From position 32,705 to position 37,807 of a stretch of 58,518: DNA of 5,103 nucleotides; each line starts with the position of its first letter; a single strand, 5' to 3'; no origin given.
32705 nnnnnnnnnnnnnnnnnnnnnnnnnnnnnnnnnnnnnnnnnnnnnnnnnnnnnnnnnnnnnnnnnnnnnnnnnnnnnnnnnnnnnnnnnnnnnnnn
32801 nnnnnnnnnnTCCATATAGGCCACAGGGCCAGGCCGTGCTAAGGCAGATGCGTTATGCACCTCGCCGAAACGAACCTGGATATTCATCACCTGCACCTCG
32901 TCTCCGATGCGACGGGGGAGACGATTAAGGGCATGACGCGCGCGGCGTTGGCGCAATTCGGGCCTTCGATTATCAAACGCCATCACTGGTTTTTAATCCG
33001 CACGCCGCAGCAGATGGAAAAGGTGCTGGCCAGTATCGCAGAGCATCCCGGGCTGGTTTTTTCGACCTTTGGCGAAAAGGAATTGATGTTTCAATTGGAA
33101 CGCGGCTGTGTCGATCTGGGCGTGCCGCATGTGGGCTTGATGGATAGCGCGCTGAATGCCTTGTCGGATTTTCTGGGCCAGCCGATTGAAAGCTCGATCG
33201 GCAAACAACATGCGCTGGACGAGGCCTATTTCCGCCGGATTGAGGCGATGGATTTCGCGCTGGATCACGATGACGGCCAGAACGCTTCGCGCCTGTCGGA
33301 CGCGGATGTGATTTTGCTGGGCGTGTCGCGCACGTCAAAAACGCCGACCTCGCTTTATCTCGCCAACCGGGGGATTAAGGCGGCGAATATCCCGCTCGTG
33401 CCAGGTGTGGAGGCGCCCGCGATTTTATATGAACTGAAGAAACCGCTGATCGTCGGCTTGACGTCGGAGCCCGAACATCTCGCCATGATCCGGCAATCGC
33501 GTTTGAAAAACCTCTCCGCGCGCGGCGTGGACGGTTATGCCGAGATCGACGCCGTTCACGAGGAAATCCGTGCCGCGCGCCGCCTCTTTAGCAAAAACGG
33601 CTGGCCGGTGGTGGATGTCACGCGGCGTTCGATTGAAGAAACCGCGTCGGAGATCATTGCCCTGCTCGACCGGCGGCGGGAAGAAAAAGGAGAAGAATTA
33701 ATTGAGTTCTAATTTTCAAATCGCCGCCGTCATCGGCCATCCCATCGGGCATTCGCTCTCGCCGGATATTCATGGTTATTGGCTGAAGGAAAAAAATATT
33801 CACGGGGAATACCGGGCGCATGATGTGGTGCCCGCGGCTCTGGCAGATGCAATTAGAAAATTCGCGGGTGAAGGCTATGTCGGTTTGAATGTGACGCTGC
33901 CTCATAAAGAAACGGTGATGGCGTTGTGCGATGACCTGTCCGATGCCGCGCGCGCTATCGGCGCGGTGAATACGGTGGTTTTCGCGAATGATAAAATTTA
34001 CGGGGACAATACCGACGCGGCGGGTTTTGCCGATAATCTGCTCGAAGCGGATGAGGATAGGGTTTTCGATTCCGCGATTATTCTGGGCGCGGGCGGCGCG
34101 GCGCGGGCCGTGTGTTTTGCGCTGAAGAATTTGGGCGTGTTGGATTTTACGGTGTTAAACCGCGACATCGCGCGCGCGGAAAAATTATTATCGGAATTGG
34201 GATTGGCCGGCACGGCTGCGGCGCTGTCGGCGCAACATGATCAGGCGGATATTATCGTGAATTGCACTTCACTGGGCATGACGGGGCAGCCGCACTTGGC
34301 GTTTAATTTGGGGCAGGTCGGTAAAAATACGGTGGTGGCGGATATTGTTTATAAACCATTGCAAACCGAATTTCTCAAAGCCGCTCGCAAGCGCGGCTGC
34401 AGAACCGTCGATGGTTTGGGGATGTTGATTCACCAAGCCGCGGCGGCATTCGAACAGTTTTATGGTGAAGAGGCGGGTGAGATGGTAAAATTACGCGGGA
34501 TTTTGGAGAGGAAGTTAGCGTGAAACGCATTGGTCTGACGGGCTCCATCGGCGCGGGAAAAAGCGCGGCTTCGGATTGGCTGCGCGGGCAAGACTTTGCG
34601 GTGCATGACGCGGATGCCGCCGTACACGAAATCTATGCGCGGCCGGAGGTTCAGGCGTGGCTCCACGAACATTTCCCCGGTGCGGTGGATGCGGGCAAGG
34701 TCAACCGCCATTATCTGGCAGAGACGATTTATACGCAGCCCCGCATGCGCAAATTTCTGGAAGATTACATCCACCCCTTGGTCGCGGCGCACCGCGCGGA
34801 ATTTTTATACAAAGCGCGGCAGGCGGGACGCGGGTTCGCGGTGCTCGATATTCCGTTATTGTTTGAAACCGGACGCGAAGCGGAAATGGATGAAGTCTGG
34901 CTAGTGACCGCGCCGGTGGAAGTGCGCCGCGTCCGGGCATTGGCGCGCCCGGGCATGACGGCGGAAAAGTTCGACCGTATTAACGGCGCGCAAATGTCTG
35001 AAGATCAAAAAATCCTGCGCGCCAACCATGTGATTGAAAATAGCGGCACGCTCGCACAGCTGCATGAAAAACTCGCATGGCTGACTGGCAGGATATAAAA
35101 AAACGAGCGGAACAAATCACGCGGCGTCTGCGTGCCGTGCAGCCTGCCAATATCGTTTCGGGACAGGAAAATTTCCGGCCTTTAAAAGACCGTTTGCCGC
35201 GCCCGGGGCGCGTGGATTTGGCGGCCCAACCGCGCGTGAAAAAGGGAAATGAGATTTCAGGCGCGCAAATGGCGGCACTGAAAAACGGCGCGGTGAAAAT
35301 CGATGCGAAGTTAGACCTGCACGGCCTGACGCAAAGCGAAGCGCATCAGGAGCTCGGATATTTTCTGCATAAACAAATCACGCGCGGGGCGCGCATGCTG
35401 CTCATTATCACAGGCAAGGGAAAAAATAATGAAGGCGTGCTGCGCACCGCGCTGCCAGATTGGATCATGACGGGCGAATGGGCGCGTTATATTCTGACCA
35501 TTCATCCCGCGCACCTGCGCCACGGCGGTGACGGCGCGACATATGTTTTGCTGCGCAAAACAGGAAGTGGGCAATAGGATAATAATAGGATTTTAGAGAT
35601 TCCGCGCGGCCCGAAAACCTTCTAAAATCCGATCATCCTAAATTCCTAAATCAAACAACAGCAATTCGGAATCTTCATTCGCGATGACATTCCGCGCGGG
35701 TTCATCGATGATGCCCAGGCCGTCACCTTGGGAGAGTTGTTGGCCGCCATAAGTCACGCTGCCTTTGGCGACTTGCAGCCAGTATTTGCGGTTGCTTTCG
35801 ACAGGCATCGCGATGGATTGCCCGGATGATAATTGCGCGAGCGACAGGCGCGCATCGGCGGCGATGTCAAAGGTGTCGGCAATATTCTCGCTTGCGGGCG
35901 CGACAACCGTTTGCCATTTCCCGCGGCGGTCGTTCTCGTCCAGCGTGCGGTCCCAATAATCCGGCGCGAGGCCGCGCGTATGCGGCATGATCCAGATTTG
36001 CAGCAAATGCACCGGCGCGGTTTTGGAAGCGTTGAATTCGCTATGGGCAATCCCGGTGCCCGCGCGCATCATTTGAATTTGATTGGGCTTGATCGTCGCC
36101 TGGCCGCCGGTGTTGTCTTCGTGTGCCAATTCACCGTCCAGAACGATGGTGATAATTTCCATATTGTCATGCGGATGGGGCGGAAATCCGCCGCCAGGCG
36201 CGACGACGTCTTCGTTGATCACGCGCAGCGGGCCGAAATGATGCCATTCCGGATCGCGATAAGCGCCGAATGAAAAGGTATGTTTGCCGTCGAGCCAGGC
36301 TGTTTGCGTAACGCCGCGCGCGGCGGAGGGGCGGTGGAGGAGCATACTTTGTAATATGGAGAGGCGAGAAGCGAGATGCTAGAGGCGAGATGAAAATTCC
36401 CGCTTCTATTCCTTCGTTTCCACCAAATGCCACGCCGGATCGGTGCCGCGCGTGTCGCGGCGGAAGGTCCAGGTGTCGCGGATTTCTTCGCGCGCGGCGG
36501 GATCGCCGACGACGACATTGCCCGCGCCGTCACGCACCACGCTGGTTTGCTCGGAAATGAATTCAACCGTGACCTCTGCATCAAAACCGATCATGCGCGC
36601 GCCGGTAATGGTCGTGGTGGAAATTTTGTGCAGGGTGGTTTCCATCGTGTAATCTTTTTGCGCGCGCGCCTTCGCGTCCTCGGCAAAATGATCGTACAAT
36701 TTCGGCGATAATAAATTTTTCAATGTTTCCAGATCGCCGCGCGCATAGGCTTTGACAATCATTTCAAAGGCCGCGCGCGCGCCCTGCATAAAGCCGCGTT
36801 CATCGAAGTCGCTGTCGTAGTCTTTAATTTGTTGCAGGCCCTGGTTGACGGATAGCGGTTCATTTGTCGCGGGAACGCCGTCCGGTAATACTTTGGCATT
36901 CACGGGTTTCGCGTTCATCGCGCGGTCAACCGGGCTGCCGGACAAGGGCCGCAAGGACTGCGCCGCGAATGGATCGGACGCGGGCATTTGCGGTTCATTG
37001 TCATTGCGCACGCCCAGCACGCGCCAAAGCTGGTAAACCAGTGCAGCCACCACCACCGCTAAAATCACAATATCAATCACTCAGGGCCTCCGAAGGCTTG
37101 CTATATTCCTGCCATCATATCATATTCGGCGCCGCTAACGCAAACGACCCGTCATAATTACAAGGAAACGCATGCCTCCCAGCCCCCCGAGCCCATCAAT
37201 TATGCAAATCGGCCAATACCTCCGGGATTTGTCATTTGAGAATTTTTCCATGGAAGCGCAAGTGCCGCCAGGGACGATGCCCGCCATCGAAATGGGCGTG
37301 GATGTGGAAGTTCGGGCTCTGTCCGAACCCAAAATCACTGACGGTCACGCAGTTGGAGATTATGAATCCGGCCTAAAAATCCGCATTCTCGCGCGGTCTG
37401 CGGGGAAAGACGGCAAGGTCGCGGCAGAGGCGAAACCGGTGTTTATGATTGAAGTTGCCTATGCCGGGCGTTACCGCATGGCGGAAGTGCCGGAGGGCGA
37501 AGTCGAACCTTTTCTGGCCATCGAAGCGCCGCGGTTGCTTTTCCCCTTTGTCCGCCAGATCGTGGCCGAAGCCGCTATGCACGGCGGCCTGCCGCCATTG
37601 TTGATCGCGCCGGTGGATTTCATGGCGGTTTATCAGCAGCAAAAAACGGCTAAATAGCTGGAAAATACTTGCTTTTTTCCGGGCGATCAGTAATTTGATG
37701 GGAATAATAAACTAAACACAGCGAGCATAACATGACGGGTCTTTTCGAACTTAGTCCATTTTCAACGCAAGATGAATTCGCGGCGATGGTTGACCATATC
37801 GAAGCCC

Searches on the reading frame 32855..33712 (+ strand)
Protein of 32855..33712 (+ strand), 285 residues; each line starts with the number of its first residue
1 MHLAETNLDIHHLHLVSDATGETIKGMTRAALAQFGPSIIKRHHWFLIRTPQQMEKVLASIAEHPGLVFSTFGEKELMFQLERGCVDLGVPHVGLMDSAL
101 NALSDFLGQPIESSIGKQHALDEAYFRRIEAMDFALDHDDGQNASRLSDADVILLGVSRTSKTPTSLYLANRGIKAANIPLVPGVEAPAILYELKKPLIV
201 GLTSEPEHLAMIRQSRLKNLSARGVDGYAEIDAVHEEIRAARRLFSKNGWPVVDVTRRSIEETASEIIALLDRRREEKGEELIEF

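Call 7: search_protein_families(library=ncbifam, proteins=[window:32855-33712:+], max_evalue=0.00001)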
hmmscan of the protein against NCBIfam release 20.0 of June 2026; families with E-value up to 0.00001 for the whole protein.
window:32855-33712:+ (285 aa): 2 families
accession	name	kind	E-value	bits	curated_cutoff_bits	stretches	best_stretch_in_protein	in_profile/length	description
NF003742.0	PRK05339.1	subfamily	5.3e-95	318.1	225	1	10-277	5-269/270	pyruvate, phosphate dikinase/phosphoenolpyruvate synthase regulator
NF049928.1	PEPSynRegPpsR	equivalog_domain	1.7e-46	158.6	350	1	13-274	6-269/272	posphoenolpyruvate synthetase regulatory kinase/phosphorylase PpsR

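Call 13: find_related_loci(query=window:32855-33712:+, collection=genome_contigs, flank=10000)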
Query window:32855-33712:+ (285 aa) in genome_contigs; peptide patterns used: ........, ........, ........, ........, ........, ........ (x = any residue, [..] = any of these).
600 stretches matched a pattern (row limit reached: there are more); 575 encode a relative of the query (tblastn E <= 1e-3); the best 80 are kept; 80 distinct loci.
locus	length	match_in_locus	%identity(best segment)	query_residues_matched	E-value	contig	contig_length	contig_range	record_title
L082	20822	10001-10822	52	3-277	4e-90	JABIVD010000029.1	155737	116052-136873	MAG: Rhodospirillaceae bacterium isolate SI072_bin63 k141_2310074, whole genome shotgun sequence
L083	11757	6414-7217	53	12-279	6e-90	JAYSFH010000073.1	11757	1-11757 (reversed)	MAG: Dongia sp. isolate ZZ2_ZZA25_bin.18 NODE_2849_length_11757_cov_5.300632, whole genome shotgun sequence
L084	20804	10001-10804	53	12-279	8e-90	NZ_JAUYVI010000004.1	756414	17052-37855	Dongia sedimenti strain R-7 R_7_scaffold4, whole genome shotgun sequence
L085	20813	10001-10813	53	12-282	3e-89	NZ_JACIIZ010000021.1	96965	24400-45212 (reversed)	Nitrospirillum iridis strain DSM 22198 Ga0373326_21, whole genome shotgun sequence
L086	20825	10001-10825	51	9-283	3e-89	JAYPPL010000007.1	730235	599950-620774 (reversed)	MAG: Alphaproteobacteria bacterium isolate SD3109_NP_metabat_bins_2.tsv.138 contig_4094_pilon, whole genome shotgun sequ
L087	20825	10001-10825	51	9-283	3e-89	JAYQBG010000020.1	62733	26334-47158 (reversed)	MAG: Alphaproteobacteria bacterium isolate 139585_S186_metabat_bins_2.tsv.014 NODE_317_length_62733_cov_8.436006, whole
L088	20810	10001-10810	53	6-275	7e-89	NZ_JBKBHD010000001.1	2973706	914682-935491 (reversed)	MAG: Parvibaculum sp. isolate 21H_023.bin.16 NODE_1_length_2973706_cov_41.424329, whole genome shotgun sequence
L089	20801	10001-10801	53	10-276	7e-89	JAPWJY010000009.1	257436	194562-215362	MAG: Parvibaculaceae bacterium isolate Chal_Metagen_Bin4 14656, whole genome shotgun sequence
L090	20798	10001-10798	53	12-277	9e-89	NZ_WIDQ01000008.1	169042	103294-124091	Niveispirillum sp. SYP-B3756 NODE_8, whole genome shotgun sequence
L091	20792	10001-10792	54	12-275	3e-89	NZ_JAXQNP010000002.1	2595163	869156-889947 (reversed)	Nitrospirillum sp. BR 11828 contig_2, whole genome shotgun sequence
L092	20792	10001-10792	54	12-275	6e-89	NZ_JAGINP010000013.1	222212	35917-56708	Azospirillum rugosum strain IMMIB AFH-6 Ga0451090_13, whole genome shotgun sequence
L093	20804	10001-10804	52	12-279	5e-89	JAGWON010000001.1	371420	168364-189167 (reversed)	MAG: Alphaproteobacteria bacterium isolate REEB257 contig-150_4, whole genome shotgun sequence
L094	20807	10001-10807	52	12-280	1e-88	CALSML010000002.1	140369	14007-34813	MAG: uncultured Alphaproteobacteria bacterium isolate A_MB178 genome assembly, contig: contig_13881_A_MB178, whole genom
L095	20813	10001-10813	53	12-282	4e-89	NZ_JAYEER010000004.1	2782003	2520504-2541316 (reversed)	Nitrospirillum sp. BR 11163 contig_4, whole genome shotgun sequence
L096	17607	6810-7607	53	10-275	9e-89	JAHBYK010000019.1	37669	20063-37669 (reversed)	MAG: Parvibaculum sp. isolate ACE_PRO22 PRO22_19, whole genome shotgun sequence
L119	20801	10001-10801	54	12-278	1e-86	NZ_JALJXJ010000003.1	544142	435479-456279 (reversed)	Azospirillum lipoferum strain Sp59b Ga0451087_03, whole genome shotgun sequence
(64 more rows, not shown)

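Call 39: search_protein_families(library=pfam, proteins=[L119:8450-9532:-, L119:7246-8367:-, window:32855-33712:+], max_evalue=0.00001)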
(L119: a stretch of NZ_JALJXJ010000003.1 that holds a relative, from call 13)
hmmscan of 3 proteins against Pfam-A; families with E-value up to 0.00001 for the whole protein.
L119:8450-9532:- (360 aa): 1 family
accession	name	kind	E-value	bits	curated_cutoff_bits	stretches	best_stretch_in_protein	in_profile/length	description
PF01208.23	URO-D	-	1.2e-118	396.5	23.9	1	18-356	4-346/346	Uroporphyrinogen decarboxylase (URO-D)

L119:7246-8367:- (373 aa): 1 family
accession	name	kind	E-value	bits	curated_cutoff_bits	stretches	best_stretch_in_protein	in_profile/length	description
PF00762.24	Ferrochelatase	-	1.7e-105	353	27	1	28-345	2-316/317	Ferrochelatase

window:32855-33712:+ (285 aa): 1 family
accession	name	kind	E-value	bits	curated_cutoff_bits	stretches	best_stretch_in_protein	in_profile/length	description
PF03618.20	Kinase-PPPase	-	3.8e-89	299.2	23.5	1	13-268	1-256/256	Kinase/pyrophosphorylase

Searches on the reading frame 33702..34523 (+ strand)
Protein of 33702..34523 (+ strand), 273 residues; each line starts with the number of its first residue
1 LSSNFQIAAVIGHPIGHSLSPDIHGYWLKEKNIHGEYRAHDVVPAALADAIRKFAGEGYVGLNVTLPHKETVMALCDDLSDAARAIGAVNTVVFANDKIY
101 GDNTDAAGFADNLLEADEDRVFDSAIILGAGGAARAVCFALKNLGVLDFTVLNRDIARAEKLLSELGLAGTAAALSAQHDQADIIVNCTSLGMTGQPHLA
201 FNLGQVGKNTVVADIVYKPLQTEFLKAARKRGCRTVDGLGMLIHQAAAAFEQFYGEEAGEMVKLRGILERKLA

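Call 7: search_protein_families(library=ncbifam, proteins=[window:33702-34523:+], max_evalue=0.00001)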
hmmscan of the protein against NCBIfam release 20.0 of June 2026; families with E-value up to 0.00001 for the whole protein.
window:33702-34523:+ (273 aa): 18 families
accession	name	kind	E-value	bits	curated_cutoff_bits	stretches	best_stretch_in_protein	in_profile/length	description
NF001312.0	PRK00258.1-4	equivalog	3.1e-90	302.3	295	1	4-258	8-268/285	shikimate dehydrogenase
TIGR00507.1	aroE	equivalog_domain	9.9e-76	254.4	200.2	1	7-272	2-269/270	shikimate dehydrogenase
NF001319.0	PRK00258.3-3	equivalog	8.2e-68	228.4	252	1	4-260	5-263/279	shikimate dehydrogenase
NF009201.0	PRK12549.1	subfamily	1.9e-63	214.3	235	1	7-259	9-272/286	shikimate dehydrogenase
NF001310.0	PRK00258.1-2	equivalog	1.5e-59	201.5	221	1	9-255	6-260/279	shikimate dehydrogenase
NF001311.0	PRK00258.1-3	equivalog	3.3e-59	200.4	235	1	4-260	4-262/279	shikimate dehydrogenase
NF001314.0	PRK00258.2-2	equivalog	5.7e-57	193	248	1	2-265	4-281/290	shikimate dehydrogenase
NF001316.0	PRK00258.2-5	equivalog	1e-53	182.3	247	1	8-258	4-248/263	shikimate dehydrogenase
NF001315.0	PRK00258.2-4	equivalog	3.3e-52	177.4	413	1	6-258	8-270/284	shikimate dehydrogenase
NF001322.0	PRK00258.3-6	equivalog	4.3e-52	177.1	285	1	6-258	6-254/272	shikimate dehydrogenase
NF009200.0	PRK12548.1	subfamily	1.2e-49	169.2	432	1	4-257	8-277/289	shikimate dehydrogenase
NF001313.0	PRK00258.2-1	equivalog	2.2e-43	148.8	431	1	7-257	11-276/290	shikimate dehydrogenase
TIGR01809.1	Shik-DH-AROM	equivalog_domain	6.9e-43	146.8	196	1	8-256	8-271/282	shikimate dehydrogenase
NF010631.0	PRK14027.1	equivalog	2.5e-40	138.6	515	1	57-258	61-271/283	quinate/shikimate dehydrogenase (NAD+)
NF009202.0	PRK12550.1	equivalog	1.5e-35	122.8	306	1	24-255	27-255/272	shikimate 5-dehydrogenase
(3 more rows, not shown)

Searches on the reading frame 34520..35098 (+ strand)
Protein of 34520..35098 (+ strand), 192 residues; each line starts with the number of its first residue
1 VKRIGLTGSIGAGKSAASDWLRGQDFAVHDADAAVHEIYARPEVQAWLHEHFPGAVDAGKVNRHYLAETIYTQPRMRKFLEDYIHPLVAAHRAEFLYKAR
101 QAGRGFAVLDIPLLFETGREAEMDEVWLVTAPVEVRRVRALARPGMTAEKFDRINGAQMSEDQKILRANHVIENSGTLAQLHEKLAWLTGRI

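Call 7: search_protein_families(library=ncbifam, proteins=[window:34520-35098:+], max_evalue=0.00001)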
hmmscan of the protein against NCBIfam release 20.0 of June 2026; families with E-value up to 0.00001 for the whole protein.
window:34520-35098:+ (192 aa): 2 families
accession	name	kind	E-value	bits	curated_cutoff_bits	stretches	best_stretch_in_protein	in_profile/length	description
TIGR00152.1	TIGR00152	equivalog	7.7e-29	100.9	65.55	1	4-185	2-186/188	dephospho-CoA kinase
NF002879.0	PRK03333.1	equivalog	4.3e-26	91.8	215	1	1-185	1-186/395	dephospho-CoA kinase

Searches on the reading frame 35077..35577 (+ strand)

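Call 8: search_protein_families(library=ncbifam, proteins=[window:35077-35577:+], max_evalue=0.00001)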
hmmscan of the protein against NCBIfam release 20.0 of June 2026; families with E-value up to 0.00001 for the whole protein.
window:35077-35577:+ (166 aa): 3 families
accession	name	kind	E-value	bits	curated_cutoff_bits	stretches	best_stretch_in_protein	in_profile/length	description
NF033154.1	endonuc_SmrA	equivalog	7e-19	68.3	180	1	66-162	79-175/189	DNA endonuclease SmrA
NF003432.0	PRK04946.1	equivalog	1.7e-11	44.4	128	1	62-160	81-173/181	endonuclease SmrB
TIGR01069.2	mutS2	equivalog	1.4e-08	33.5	400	1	67-159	707-790/790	endonuclease MutS2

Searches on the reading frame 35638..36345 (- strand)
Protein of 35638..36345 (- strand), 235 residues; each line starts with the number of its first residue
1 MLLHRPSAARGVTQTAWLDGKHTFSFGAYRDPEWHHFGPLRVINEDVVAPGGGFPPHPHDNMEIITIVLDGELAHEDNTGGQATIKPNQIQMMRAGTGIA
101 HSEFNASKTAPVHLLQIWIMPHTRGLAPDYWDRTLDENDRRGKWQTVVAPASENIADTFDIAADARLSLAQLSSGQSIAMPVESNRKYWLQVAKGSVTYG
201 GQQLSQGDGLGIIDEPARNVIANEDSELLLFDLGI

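Call 8: search_protein_families(library=ncbifam, proteins=[window:35638-36345:-], max_evalue=0.00001)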
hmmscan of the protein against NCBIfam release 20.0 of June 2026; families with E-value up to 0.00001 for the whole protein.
window:35638-36345:- (235 aa): 0 families

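Call 10: search_protein_families(library=pfam, proteins=[window:35638-36345:-], max_evalue=0.001)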
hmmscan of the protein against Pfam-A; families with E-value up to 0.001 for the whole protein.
window:35638-36345:- (235 aa): 3 families
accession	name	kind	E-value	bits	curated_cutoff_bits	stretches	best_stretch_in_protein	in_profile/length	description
PF02678.22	Pirin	-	4.6e-31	107.5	26.1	1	10-119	6-108/108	Pirin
PF17954.7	Pirin_C_2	-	4e-21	75.4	22.9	1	156-233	9-86/86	Quercetinase C-terminal cupin domain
PF07883.17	Cupin_2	-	7.5e-07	29.2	27.2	1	48-117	5-69/70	Cupin domain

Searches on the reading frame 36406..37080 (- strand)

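Call 8: search_protein_families(library=ncbifam, proteins=[window:36406-37080:-], max_evalue=0.00001)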
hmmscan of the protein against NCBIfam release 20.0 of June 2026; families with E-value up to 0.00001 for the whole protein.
window:36406-37080:- (224 aa): 3 families
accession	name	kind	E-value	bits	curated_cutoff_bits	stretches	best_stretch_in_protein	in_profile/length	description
NF033779.0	Tim44_TimA_adap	subfamily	7.6e-60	202.5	80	1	2-222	1-215/215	Tim44/TimA family putative adaptor protein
NF033778.1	trans_TimA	equivalog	2.6e-32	112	200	1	4-221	2-192/198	TIM44-related membrane protein TimA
TIGR00984.1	3a0801s03tim44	subfamily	5.1e-13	48.8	552.35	1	79-221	231-376/376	mitochondrial import inner membrane, translocase subunit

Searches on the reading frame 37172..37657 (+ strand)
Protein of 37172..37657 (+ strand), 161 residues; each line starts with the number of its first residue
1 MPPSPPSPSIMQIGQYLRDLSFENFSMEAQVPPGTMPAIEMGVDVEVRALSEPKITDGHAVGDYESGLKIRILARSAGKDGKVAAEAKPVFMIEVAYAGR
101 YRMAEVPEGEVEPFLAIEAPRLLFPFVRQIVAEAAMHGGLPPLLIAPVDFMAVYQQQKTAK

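Call 8: search_protein_families(library=ncbifam, proteins=[window:37172-37657:+], max_evalue=0.00001)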
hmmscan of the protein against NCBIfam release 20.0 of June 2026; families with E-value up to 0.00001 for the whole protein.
window:37172-37657:+ (161 aa): 7 families
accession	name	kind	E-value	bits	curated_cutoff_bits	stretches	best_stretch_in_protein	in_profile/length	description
NF004392.0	PRK05751.1-3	equivalog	4e-36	124.2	143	1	9-159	14-148/160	protein-export chaperone SecB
TIGR00809.1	secB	equivalog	7.3e-22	77.9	102.8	1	14-160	11-139/140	protein-export chaperone SecB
NF004394.0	PRK05751.1-5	equivalog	1.2e-19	70.7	181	1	16-160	16-142/156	protein-export chaperone SecB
NF004393.0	PRK05751.1-4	equivalog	2.9e-16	59.5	180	1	16-159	23-148/165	protein-export chaperone SecB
NF004391.0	PRK05751.1-2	equivalog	6.2e-15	55.3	223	1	15-157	27-151/171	protein-export chaperone SecB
NF004390.0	PRK05751.1-1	equivalog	1.5e-06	28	277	1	88-155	71-138/155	protein-export chaperone SecB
NF009590.0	PRK13031.1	equivalog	1.8e-06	28.4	244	1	82-157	64-139/149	preprotein translocase subunit SecB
